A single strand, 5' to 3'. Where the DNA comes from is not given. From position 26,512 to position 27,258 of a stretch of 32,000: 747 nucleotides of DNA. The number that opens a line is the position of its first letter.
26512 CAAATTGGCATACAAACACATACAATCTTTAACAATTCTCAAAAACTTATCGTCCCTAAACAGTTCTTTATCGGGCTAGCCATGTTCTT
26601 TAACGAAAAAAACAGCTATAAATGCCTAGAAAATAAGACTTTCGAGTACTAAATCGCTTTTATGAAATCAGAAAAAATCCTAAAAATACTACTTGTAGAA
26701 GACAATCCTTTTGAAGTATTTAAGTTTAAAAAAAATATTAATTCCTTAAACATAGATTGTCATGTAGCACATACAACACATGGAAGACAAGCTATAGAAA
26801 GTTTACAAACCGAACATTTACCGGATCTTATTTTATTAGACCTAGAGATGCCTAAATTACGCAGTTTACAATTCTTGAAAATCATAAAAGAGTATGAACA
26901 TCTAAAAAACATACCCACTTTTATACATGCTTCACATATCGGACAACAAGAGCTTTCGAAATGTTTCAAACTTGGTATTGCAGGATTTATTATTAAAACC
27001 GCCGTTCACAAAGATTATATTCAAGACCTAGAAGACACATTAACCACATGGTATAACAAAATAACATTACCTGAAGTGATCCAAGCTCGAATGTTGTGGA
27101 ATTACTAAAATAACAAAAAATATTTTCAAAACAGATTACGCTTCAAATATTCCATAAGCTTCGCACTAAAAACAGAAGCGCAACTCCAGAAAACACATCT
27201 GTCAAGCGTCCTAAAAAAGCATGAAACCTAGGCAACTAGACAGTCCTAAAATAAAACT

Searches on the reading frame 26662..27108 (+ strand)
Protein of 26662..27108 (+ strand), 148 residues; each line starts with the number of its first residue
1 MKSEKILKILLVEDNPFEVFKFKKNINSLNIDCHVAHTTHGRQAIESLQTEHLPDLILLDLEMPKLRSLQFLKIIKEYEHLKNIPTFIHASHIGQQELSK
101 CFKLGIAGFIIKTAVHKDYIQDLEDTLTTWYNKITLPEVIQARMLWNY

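Call 26: search_protein_families(library=pfam, proteins=[window:26662-27108:+])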
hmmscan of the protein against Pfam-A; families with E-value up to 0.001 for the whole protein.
window:26662-27108:+ (148 aa): 1 family
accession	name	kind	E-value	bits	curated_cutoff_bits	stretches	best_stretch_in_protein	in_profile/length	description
PF00072.30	Response_reg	-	1.7e-15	57.6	30.2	1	9-117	1-104/111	Response regulator receiver domain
